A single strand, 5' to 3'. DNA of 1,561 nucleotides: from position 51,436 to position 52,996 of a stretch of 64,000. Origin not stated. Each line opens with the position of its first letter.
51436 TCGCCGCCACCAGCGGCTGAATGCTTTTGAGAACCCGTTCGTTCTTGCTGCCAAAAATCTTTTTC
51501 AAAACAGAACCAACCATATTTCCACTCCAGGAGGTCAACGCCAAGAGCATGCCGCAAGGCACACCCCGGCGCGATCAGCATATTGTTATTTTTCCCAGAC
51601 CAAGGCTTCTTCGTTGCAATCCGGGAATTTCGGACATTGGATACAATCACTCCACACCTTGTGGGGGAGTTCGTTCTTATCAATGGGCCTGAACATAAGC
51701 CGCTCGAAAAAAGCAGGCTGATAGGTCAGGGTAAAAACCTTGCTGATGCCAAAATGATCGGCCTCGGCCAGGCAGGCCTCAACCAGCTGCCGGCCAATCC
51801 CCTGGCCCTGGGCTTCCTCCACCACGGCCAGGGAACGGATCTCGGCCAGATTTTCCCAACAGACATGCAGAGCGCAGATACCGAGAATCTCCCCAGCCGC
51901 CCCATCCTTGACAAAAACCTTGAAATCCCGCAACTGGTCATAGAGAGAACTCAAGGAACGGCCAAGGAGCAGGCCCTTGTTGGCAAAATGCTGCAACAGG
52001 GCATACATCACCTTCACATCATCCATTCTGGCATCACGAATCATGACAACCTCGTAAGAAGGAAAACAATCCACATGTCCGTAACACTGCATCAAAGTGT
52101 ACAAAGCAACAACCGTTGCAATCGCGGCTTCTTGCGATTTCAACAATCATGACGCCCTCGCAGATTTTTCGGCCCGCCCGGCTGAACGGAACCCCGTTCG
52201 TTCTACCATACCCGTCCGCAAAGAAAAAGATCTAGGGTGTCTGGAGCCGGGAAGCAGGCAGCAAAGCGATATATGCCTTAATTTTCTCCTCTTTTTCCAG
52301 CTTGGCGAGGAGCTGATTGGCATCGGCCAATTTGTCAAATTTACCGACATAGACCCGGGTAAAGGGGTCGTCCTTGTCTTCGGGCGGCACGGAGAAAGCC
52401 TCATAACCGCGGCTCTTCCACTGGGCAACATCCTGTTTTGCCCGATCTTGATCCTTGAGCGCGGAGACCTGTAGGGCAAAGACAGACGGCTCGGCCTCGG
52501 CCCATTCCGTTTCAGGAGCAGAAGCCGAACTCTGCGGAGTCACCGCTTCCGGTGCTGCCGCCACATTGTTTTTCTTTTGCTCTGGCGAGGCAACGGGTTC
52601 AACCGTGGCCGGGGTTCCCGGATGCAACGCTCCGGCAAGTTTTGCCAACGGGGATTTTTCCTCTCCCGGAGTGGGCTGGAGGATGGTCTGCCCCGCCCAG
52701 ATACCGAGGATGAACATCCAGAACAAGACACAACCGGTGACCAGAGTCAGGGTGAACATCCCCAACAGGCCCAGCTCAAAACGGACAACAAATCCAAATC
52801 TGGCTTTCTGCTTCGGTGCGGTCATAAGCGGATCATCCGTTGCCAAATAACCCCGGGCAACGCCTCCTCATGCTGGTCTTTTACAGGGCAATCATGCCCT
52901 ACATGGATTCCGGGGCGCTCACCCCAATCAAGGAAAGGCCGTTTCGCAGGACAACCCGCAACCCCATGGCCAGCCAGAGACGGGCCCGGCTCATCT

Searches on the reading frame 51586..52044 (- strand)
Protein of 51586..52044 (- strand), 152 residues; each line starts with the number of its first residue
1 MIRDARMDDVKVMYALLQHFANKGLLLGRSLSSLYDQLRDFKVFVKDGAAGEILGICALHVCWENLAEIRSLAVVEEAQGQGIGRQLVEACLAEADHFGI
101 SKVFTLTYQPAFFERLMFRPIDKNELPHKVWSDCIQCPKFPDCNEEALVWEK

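Call 34: find_homologous_proteins(query=window:51586-52044:-, max_evalue=1e-30)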
Query window:51586-52044:- (152 aa): 2437 proteins with E <= 1e-30 among 2510 candidates; the best 120 are listed.
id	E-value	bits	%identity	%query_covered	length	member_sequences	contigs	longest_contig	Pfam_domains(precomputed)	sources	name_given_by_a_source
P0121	2.2e-93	328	94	100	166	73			PF13673.14,PF13508.14,PF00583.32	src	-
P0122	1.6e-90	319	92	100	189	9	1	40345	PF13673.14,PF13508.14,PF00583.32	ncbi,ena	-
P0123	5.2e-89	314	90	100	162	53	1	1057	PF13673.14,PF13508.14,PF00583.32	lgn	-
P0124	5.6e-89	314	90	100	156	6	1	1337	PF13673.14,PF13508.14,PF00583.32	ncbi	-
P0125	1.7e-88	312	90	100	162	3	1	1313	PF13673.14,PF13508.14,PF00583.32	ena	-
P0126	7.2e-88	310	89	100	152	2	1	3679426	PF13673.14,PF13508.14,PF00583.32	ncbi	ncbi:N-acetyltransferase [Thiovibrio sp. JS02]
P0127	1.1e-87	310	90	100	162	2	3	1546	PF13673.14,PF13508.14,PF00583.32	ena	-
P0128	1.1e-86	306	89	100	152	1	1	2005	PF13673.14,PF13508.14,PF00583.32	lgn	-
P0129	2.4e-86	305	87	100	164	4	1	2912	PF13673.14,PF13508.14,PF00583.32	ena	-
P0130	1.2e-85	303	86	100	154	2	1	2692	PF13673.14,PF13508.14,PF00583.32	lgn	-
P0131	1.2e-84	300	87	100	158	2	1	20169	PF13673.14,PF13508.14,PF00583.32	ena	-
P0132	3.4e-82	292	86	100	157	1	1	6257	PF13673.14,PF13508.14,PF00583.32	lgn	-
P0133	4.0e-82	292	85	100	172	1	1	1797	PF13673.14,PF13508.14,PF00583.32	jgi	jgi:amino-acid N-acetyltransferase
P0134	9.0e-82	290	84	100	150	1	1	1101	PF13673.14,PF13508.14,PF00583.32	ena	-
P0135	2.4e-81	289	82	100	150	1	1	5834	PF13508.14,PF00583.32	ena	-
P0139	7.0e-81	288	82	99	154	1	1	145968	PF13673.14,PF13508.14,PF00583.32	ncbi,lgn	ncbi:MAG: N-acetyltransferase [Thermodesulfobacteriota bacterium]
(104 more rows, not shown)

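Call 35: search_protein_families(library=pfam, proteins=[window:51586-52044:-])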
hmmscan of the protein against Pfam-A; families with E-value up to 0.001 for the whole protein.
window:51586-52044:- (152 aa): 4 families
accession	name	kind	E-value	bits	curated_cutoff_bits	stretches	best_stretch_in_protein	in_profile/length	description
PF00583.31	Acetyltransf_1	-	1.4e-12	48.4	20.7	1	42-106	34-98/116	Acetyltransferase (GNAT) family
PF13508.13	Acetyltransf_7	-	3.7e-11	43.7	27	1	43-118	5-82/84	Acetyltransferase (GNAT) domain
PF13673.13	Acetyltransf_10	-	9.7e-07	29.2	23.6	1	50-123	39-112/128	Acetyltransferase (GNAT) domain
PF14542.12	Acetyltransf_CG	-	0.00023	21.7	30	1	66-113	24-71/80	GCN5-related N-acetyl-transferase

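Call 36: find_encoding_contigs(protein=P0126, flank=1500, max_places=1)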
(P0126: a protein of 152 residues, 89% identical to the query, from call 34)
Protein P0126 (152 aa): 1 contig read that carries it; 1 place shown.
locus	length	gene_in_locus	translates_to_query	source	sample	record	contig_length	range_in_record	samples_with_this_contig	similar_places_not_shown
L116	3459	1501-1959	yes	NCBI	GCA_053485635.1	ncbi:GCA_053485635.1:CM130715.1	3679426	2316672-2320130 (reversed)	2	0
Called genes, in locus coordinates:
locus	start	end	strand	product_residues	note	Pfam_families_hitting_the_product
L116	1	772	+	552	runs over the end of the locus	PF03485:Arg_tRNA_synt_N, PF00750:tRNA-synt_1d, PF09334:tRNA-synt_1g (faint), PF05746:DALR_1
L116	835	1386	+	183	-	PF05036:SPOR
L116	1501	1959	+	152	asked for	PF00583:Acetyltransf_1, PF13673:Acetyltransf_10, PF13508:Acetyltransf_7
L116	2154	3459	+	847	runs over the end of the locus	PF07517:SecA_DEAD, PF00270:DEAD (faint), PF01043:SecA_PP_bind, PF21090:P-loop_SecA, PF07516:SecA_SW, PF02810:SEC-C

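Call 37: find_encoding_contigs(protein=P0122, flank=1500, max_places=1)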
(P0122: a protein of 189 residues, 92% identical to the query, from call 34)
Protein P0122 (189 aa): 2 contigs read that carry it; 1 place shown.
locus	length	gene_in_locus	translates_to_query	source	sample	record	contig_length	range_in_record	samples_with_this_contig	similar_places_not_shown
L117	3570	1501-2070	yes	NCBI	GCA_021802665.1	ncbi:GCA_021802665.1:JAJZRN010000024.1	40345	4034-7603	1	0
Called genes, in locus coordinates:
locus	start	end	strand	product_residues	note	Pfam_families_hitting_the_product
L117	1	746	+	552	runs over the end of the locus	PF03485:Arg_tRNA_synt_N, PF00750:tRNA-synt_1d, PF09334:tRNA-synt_1g (faint), PF05746:DALR_1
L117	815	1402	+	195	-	PF05036:SPOR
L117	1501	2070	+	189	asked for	PF00583:Acetyltransf_1, PF13673:Acetyltransf_10, PF13508:Acetyltransf_7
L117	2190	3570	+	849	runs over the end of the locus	PF07517:SecA_DEAD, PF00270:DEAD (weak), PF01043:SecA_PP_bind, PF21090:P-loop_SecA, PF07516:SecA_SW, PF02810:SEC-C (weak)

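Call 38: find_encoding_contigs(protein=P0139, flank=1500, max_places=1)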
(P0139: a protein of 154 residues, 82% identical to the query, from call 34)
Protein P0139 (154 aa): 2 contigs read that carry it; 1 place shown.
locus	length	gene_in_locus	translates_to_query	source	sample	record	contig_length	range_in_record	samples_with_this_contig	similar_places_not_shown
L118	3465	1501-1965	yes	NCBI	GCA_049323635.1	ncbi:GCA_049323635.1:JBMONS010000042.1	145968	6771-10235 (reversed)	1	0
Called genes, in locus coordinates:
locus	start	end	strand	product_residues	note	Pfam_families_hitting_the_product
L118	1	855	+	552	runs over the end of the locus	PF03485:Arg_tRNA_synt_N, PF00750:tRNA-synt_1d, PF09334:tRNA-synt_1g (faint), PF05746:DALR_1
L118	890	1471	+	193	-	PF05036:SPOR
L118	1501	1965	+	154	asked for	PF00583:Acetyltransf_1, PF13673:Acetyltransf_10, PF13508:Acetyltransf_7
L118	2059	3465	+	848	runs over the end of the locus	PF07517:SecA_DEAD, PF00270:DEAD (weak), PF01043:SecA_PP_bind, PF21090:P-loop_SecA, PF07516:SecA_SW, PF02810:SEC-C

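Call 39: find_encoding_contigs(protein=P0131, flank=1500, max_places=1)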
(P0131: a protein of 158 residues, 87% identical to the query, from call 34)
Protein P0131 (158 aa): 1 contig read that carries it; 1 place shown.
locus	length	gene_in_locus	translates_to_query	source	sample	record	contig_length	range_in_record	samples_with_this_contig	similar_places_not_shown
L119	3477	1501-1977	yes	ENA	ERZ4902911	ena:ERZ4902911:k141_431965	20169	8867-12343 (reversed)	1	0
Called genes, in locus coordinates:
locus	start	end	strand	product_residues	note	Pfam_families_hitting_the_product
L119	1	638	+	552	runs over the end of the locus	PF03485:Arg_tRNA_synt_N, PF00750:tRNA-synt_1d, PF09334:tRNA-synt_1g (faint), PF05746:DALR_1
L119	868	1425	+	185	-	PF05036:SPOR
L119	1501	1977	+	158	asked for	PF00583:Acetyltransf_1, PF13673:Acetyltransf_10 (weak), PF13508:Acetyltransf_7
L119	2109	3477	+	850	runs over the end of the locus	PF07517:SecA_DEAD, PF00270:DEAD (weak), PF01043:SecA_PP_bind, PF21090:P-loop_SecA, PF07516:SecA_SW, PF02810:SEC-C (weak)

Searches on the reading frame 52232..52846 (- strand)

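Call 35: search_protein_families(library=pfam, proteins=[window:52232-52846:-])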
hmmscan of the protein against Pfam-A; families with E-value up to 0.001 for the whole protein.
window:52232-52846:- (204 aa): 1 family
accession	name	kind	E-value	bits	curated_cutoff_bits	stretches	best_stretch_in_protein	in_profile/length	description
PF05036.18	SPOR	-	1.4e-11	44.9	21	1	120-193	2-74/76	SPOR domain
